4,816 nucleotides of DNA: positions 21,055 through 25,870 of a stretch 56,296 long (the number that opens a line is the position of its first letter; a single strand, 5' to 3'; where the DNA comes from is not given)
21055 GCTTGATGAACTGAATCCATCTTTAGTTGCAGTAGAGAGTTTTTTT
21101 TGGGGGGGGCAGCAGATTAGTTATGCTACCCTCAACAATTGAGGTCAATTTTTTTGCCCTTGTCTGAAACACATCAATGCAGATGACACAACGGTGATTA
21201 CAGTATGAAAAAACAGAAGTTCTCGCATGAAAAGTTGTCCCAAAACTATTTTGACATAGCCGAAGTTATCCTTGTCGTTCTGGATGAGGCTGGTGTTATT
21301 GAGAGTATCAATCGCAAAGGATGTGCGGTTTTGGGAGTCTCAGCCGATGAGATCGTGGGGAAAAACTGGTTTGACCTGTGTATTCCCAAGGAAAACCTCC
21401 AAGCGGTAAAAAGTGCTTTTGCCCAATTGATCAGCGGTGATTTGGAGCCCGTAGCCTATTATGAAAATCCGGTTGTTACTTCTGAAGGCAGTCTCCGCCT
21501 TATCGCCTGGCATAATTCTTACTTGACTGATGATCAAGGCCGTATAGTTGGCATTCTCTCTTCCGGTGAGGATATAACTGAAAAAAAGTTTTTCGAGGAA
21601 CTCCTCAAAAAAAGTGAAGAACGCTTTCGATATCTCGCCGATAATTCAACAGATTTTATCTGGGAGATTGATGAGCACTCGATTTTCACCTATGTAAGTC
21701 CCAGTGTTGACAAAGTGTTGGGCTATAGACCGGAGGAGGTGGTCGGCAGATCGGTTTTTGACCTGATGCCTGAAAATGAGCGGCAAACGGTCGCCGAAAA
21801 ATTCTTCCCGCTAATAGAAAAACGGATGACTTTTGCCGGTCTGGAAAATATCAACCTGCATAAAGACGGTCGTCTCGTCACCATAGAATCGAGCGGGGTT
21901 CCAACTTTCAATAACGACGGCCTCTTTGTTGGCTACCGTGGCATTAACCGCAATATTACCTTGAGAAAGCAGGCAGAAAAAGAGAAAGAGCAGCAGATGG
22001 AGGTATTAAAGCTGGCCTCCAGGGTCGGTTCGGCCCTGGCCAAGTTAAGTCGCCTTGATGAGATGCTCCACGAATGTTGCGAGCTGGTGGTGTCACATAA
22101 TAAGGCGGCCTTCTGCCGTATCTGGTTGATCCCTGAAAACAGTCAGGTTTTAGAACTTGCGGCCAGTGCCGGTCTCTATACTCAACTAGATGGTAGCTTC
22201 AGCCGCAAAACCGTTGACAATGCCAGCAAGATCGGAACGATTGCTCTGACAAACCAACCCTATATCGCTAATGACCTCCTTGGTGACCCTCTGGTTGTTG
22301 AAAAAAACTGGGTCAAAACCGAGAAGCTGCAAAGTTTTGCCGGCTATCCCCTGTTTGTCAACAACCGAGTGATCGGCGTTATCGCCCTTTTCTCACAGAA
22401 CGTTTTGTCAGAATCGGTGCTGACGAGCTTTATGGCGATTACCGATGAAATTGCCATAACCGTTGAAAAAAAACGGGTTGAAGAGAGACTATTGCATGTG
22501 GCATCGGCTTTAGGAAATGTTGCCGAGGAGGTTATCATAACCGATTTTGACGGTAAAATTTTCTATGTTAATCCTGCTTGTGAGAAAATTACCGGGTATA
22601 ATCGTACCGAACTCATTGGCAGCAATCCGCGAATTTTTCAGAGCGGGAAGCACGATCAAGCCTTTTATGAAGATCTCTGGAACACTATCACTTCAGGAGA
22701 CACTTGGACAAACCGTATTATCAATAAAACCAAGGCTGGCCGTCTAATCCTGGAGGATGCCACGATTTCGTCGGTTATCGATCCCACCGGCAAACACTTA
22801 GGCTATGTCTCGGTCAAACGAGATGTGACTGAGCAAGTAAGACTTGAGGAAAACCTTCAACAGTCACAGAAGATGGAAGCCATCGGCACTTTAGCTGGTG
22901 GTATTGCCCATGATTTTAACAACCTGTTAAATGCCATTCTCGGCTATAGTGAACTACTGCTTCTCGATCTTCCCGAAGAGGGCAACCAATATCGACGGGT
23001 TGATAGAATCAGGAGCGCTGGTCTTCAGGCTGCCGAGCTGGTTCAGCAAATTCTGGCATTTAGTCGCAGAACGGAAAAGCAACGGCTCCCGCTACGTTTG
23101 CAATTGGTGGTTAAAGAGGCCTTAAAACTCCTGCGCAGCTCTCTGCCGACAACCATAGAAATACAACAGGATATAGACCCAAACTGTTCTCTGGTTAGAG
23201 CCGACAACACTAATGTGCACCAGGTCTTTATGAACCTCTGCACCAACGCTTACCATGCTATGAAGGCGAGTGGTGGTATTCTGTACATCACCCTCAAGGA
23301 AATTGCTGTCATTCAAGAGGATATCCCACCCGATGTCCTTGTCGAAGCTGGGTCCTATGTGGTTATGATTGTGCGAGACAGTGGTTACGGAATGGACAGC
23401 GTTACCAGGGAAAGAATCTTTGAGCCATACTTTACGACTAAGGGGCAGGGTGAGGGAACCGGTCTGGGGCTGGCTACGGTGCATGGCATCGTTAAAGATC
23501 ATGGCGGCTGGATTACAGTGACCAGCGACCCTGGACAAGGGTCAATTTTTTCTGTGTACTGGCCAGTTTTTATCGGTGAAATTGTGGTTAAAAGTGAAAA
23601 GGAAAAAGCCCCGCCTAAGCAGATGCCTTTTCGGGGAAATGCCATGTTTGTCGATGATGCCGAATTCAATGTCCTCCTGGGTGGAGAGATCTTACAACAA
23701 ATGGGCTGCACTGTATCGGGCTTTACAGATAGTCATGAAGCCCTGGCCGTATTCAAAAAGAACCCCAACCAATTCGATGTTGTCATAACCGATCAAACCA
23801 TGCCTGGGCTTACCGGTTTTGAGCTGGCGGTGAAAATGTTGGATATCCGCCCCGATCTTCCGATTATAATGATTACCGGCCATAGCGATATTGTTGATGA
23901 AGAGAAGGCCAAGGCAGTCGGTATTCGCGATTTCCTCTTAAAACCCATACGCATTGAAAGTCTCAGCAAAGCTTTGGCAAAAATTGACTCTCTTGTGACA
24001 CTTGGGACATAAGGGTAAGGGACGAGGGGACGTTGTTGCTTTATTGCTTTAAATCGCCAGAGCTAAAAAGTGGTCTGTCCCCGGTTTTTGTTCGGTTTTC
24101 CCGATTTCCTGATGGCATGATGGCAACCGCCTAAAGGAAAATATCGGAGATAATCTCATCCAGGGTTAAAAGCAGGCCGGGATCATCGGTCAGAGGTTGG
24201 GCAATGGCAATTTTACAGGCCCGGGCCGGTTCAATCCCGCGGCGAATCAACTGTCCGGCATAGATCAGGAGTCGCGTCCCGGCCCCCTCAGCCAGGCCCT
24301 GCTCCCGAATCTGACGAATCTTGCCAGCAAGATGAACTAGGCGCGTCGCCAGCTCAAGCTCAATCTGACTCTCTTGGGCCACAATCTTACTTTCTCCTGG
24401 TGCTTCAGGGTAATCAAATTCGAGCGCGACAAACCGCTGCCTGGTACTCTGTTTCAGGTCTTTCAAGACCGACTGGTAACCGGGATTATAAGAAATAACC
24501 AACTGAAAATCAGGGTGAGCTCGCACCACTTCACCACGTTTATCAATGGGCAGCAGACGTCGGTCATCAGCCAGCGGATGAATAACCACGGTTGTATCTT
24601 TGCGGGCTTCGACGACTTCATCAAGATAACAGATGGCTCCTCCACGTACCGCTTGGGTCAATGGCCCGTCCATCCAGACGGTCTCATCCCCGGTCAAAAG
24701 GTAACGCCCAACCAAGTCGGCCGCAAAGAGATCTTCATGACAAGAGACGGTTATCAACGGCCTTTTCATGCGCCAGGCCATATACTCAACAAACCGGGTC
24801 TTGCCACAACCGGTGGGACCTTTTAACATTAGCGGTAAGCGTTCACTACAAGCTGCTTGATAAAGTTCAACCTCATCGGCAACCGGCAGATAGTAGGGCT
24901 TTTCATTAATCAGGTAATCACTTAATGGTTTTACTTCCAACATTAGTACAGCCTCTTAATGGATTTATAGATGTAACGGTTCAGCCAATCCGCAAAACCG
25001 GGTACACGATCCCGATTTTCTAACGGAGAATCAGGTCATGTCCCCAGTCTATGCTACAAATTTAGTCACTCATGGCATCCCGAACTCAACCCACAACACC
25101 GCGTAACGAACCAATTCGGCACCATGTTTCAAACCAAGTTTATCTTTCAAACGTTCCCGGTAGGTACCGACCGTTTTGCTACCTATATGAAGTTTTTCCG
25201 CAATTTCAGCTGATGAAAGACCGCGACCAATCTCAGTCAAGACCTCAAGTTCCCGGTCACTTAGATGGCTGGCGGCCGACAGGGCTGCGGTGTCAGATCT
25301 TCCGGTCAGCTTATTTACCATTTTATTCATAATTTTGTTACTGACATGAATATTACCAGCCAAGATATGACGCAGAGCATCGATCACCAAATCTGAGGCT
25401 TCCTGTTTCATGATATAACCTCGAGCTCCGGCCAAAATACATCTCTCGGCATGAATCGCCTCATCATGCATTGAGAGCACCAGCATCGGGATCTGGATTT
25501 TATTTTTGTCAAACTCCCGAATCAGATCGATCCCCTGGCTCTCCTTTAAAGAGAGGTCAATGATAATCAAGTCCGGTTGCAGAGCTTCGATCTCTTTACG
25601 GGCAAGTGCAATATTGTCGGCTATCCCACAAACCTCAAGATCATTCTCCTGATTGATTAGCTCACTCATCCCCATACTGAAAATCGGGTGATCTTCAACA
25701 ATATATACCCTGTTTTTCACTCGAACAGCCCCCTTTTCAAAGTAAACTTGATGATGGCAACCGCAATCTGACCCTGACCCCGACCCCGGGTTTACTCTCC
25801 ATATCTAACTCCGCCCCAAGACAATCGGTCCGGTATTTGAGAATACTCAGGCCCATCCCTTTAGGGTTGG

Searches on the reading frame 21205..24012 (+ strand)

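Call 20: search_protein_families(library=pfam, proteins=[window:21205-24012:+], max_evalue=0.0001)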
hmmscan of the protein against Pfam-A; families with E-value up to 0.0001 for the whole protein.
window:21205-24012:+ (935 aa): 12 families
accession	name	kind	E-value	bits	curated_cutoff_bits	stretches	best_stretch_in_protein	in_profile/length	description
PF00989.32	PAS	-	5e-40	136.5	22.6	3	140-244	2-106/113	PAS fold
PF13426.13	PAS_9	-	4.7e-39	133.3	27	3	443-543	4-103/103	PAS domain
PF08448.16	PAS_4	-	4.7e-28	98.1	23.1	3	146-255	2-109/110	PAS fold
PF08447.18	PAS_3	-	8.5e-25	87.3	25.6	2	162-247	2-88/89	PAS fold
PF00072.30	Response_reg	-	1.5e-21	77.1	30.2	1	815-924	3-110/111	Response regulator receiver domain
PF02518.31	HATPase_c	-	9e-20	71.6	26.4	1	667-788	2-109/111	Histidine kinase-, DNA gyrase B-, and HSP90-like ATPase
PF13185.12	GAF_2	-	1e-12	48.8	28.6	1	284-421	4-136/136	GAF domain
PF13188.13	PAS_8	-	2.2e-12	46.9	21.8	0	443-478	14-50/65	PAS domain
PF01590.32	GAF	-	2.5e-10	41.5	22.4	1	284-419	2-132/133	GAF domain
PF00512.31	HisKA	-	3e-10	40.5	26.9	1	561-623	3-64/66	His Kinase A (phospho-acceptor) domain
PF14598.12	PAS_11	-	7e-08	32.8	25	0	24-77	6-58/109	PAS domain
PF24820.1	Diguanyl_cycl_sensor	-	1.7e-07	31.6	28.1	0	19-60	6-46/109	Diguanylate cyclase-like sensor domain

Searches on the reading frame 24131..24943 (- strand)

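Call 20: search_protein_families(library=pfam, proteins=[window:24131-24943:-], max_evalue=0.0001)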
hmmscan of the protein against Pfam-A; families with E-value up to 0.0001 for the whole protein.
window:24131-24943:- (270 aa): 2 families
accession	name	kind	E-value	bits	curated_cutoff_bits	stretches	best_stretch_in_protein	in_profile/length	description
PF07728.20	AAA_5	-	1.4e-32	113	22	1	37-171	1-139/139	AAA domain (dynein-related subfamily)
PF08406.16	CbbQ_C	-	1.3e-28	99.4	20.6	1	184-267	1-84/85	CbbQ/NirQ/NorQ C-terminal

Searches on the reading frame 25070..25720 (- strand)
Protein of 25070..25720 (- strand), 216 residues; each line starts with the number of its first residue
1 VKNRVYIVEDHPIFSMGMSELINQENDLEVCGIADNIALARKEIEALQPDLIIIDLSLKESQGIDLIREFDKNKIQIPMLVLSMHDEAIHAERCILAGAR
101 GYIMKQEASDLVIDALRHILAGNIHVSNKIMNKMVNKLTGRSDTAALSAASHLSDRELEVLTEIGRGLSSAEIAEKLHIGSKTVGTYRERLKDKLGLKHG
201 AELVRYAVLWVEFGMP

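Call 20: search_protein_families(library=pfam, proteins=[window:25070-25720:-], max_evalue=0.0001)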
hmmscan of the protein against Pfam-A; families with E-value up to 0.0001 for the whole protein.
window:25070-25720:- (216 aa): 3 families
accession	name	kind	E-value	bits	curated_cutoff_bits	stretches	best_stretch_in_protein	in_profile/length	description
PF00072.30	Response_reg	-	7.7e-21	74.8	30.2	1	5-116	1-110/111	Response regulator receiver domain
PF00196.25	GerE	-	1e-15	57.5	23.5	1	152-207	2-57/57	Bacterial regulatory proteins, luxR family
PF08281.18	Sigma70_r4_2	-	9.5e-05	22.4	25.7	0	148-195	6-54/54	Sigma-70, region 4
